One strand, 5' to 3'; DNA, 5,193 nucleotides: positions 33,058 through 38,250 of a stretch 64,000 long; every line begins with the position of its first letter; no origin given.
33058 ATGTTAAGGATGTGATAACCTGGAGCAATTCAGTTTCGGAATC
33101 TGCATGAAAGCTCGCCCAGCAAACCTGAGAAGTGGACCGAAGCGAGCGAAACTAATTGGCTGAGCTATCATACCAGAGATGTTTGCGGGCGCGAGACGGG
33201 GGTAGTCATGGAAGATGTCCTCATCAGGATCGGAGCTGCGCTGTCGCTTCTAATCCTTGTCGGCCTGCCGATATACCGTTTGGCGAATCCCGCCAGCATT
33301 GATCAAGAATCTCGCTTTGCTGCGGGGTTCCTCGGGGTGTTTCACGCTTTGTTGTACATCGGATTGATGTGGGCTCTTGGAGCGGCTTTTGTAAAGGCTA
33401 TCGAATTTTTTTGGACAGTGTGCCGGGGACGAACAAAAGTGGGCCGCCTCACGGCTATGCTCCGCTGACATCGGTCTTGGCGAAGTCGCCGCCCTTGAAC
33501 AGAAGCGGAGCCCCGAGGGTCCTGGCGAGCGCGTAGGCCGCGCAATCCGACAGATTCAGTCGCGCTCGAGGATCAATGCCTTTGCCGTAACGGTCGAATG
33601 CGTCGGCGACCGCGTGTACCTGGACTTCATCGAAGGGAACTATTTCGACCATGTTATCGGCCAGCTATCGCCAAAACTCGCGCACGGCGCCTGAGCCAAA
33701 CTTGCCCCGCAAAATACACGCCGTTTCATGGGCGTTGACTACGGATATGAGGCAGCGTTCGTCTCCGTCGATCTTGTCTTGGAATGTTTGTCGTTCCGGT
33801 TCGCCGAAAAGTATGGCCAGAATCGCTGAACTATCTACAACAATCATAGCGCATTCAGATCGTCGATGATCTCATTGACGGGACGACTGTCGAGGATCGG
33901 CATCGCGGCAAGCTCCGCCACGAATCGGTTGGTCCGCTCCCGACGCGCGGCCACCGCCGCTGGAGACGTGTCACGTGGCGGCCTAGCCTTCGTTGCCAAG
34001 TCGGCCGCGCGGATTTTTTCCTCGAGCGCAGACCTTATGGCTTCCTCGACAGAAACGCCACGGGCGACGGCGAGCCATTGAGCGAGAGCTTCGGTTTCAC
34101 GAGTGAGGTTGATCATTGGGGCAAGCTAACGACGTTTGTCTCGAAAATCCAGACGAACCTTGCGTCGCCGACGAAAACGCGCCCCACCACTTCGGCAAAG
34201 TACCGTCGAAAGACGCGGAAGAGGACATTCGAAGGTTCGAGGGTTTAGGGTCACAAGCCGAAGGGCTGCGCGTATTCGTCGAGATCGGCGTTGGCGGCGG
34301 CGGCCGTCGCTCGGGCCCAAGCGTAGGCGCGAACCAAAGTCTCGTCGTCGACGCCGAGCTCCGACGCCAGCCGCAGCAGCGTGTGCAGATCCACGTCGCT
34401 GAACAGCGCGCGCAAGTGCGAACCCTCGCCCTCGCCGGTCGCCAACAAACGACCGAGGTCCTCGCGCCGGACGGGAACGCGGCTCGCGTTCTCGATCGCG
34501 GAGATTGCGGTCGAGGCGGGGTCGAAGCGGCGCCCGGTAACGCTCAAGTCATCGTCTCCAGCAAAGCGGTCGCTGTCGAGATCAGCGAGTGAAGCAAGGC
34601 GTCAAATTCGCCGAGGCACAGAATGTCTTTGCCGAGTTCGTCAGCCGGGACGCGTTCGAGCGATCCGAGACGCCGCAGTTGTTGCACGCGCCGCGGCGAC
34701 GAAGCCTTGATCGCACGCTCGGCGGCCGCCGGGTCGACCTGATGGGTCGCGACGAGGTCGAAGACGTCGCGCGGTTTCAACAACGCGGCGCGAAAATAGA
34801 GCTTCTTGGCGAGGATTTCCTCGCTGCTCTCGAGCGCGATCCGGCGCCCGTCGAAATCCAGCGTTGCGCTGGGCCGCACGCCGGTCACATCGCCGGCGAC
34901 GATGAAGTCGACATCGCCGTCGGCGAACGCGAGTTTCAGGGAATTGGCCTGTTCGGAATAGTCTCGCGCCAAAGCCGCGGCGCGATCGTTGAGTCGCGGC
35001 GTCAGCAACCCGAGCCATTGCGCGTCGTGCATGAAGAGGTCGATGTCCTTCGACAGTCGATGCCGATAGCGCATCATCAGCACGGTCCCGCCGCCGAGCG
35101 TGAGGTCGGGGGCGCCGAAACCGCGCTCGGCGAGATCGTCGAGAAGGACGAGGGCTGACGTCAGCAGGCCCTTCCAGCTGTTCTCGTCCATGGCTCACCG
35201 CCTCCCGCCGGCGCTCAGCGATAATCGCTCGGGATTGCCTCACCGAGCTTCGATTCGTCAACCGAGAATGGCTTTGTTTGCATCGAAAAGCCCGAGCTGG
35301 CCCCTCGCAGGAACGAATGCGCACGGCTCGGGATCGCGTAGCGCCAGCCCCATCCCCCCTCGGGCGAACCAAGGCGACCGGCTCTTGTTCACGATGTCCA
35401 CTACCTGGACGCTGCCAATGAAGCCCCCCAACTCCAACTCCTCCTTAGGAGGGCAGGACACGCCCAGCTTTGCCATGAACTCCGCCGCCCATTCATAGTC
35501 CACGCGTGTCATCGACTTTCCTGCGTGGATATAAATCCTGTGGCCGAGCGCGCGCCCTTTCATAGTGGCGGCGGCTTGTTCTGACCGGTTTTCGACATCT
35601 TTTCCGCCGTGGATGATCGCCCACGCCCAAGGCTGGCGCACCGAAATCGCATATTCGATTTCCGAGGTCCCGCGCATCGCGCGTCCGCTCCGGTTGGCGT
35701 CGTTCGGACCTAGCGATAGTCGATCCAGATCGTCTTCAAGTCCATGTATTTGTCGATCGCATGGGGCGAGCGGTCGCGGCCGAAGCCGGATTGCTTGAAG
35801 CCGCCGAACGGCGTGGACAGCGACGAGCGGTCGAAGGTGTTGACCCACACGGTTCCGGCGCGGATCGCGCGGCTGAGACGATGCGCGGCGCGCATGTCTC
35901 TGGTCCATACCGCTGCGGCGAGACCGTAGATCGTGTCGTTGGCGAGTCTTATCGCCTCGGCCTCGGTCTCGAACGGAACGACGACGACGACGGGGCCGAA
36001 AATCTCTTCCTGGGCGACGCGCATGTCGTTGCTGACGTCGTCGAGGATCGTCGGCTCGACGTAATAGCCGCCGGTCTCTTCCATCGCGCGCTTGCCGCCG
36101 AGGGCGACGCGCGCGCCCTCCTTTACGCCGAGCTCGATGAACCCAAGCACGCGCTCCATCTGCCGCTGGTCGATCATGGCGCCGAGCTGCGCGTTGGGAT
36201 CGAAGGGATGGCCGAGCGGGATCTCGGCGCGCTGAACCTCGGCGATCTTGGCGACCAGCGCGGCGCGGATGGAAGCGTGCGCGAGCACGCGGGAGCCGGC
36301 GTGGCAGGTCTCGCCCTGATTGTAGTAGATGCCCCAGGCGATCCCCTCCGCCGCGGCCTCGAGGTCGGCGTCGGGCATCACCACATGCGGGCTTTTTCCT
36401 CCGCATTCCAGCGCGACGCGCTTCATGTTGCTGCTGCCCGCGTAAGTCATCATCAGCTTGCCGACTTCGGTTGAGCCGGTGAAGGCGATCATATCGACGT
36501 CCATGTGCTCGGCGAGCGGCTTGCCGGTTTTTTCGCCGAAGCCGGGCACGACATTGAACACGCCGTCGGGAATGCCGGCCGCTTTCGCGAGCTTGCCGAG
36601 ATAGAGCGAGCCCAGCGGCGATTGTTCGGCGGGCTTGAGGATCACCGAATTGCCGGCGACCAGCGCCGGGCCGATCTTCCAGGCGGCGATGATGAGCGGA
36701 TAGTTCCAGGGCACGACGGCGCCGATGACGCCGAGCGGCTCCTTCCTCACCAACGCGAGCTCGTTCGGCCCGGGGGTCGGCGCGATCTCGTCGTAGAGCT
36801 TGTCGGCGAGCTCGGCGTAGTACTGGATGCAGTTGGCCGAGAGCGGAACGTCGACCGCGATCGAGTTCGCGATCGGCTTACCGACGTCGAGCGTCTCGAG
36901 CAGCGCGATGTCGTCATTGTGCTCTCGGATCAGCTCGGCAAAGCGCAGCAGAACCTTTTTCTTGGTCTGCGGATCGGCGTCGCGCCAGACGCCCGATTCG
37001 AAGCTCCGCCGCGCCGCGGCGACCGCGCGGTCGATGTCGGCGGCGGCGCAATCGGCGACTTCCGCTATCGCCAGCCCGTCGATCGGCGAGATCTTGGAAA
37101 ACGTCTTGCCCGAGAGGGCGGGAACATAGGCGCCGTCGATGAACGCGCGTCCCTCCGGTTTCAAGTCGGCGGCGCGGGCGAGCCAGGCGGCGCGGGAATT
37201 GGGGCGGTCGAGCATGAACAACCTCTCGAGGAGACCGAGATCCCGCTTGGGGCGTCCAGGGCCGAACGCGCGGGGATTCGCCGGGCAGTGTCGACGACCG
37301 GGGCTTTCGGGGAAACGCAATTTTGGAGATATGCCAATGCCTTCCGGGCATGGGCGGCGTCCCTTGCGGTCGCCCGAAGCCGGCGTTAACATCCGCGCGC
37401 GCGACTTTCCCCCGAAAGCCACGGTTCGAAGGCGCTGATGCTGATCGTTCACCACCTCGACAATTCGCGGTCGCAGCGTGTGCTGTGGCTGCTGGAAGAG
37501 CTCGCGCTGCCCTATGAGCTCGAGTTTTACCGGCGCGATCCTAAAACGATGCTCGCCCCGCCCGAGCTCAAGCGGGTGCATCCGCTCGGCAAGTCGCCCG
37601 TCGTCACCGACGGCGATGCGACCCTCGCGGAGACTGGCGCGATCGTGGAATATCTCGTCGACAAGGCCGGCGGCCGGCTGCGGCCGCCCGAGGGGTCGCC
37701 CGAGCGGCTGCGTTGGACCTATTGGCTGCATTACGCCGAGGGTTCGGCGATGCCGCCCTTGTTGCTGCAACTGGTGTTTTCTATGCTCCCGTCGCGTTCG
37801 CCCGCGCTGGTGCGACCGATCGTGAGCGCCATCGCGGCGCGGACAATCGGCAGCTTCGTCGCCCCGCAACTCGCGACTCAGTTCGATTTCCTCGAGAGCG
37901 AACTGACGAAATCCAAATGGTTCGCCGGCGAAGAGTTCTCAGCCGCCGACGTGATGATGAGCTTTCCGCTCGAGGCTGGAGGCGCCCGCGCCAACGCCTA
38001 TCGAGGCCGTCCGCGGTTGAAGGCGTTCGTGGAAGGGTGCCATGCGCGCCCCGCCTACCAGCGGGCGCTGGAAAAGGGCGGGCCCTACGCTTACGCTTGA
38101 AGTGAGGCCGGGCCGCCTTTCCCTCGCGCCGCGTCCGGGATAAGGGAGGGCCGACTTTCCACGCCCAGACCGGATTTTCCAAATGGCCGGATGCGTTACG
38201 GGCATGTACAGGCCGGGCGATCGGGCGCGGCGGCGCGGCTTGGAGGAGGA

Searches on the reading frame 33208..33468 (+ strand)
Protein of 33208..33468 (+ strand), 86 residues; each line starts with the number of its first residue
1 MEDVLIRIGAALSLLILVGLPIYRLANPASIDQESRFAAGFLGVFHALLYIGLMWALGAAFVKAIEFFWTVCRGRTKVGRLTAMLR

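Call 68: search_protein_families(library=pfam, proteins=[window:33208-33468:+], max_evalue=1)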
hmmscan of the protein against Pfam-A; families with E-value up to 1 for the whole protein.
window:33208-33468:+ (86 aa): 1 family
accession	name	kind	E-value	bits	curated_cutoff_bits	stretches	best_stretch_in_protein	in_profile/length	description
PF00902.23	TatC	-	0.052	13.8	25.1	1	20-70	72-127/208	Sec-independent protein translocase protein (TatC)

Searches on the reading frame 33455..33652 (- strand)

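Call 68: search_protein_families(library=pfam, proteins=[window:33455-33652:-], max_evalue=1)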
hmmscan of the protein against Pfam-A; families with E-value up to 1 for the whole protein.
window:33455-33652:- (65 aa): 2 families
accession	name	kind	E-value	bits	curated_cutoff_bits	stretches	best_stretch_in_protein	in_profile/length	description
PF01850.27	PIN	-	3.8e-06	27.9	23.6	1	2-61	67-118/120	PIN domain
PF19397.4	DUF5972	-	0.17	11.9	22.6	1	48-60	6-18/28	Family of unknown function (DUF5972)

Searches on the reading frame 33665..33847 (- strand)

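Call 68: search_protein_families(library=pfam, proteins=[window:33665-33847:-], max_evalue=1)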
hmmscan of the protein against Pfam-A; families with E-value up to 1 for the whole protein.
window:33665-33847:- (60 aa): 1 family
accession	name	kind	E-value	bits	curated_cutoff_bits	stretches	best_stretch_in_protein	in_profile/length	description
PF01850.27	PIN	-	1.5e-06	29.3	23.6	1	2-48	1-47/120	PIN domain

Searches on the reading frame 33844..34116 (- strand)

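Call 68: search_protein_families(library=pfam, proteins=[window:33844-34116:-], max_evalue=1)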
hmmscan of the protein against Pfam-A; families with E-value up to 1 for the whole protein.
window:33844-34116:- (90 aa): 3 families
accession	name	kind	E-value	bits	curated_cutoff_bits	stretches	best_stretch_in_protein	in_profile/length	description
PF07704.17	PSK_trans_fac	-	3.5e-05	25.1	28.3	1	7-82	9-72/82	Rv0623-like transcription factor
PF19807.5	DUF6290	-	0.016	15.8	27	1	2-35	6-39/72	Family of unknown function (DUF6290)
PF01402.27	RHH_1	-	0.19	12.2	20.5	1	15-35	17-37/39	Ribbon-helix-helix protein, copG family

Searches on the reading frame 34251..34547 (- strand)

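Call 68: search_protein_families(library=pfam, proteins=[window:34251-34547:-], max_evalue=1)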
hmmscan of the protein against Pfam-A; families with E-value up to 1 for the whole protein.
window:34251-34547:- (98 aa): 1 family
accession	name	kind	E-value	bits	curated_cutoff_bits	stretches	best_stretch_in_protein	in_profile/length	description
PF09474.15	Type_III_YscX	-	0.039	14.7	25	1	15-85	7-78/119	Type III secretion system YscX (type_III_YscX)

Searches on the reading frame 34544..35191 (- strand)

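Call 68: search_protein_families(library=pfam, proteins=[window:34544-35191:-], max_evalue=1)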
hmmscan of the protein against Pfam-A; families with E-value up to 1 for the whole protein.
window:34544-35191:- (215 aa): 2 families
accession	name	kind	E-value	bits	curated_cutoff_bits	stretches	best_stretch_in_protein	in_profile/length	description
PF08843.17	AbiEii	-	3.1e-14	53.9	22.5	1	17-174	3-197/238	Nucleotidyl transferase AbiEii toxin, Type IV TA system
PF09970.15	DUF2204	-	0.16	12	20.3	1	17-57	9-47/181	Nucleotidyl transferase of unknown function (DUF2204)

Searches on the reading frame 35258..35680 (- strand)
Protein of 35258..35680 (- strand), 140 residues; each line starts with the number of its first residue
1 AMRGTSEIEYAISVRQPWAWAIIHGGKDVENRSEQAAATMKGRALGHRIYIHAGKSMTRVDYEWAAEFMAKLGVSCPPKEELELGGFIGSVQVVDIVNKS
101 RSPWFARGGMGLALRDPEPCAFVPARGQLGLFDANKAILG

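Call 68: search_protein_families(library=pfam, proteins=[window:35258-35680:-], max_evalue=1)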
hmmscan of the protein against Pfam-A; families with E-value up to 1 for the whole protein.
window:35258-35680:- (140 aa): 1 family
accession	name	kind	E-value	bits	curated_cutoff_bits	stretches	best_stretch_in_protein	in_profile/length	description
PF04266.20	ASCH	-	0.16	13.1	21.2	1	12-44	1-34/103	ASCH domain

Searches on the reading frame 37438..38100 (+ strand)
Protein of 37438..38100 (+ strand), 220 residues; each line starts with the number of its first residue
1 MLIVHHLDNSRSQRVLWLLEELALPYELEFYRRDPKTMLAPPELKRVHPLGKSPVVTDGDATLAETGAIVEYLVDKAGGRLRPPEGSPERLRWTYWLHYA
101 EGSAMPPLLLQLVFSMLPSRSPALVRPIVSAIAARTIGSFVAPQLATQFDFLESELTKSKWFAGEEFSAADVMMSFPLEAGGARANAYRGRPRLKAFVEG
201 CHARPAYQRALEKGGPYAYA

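Call 29: find_encoding_contigs(protein=window:37438-38100:+, flank=8000, max_places=8)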
Protein window:37438-38100:+ (220 aa): 1 contig read that carries it; 1 place shown.
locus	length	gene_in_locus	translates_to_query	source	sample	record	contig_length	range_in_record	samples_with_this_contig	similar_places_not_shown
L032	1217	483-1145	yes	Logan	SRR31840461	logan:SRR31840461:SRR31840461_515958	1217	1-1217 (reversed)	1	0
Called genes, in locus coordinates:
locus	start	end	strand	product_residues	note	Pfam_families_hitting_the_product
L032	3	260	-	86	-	?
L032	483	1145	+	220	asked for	PF02798:GST_N, PF13417:GST_N_3, PF13409:GST_N_2, PF00043:GST_C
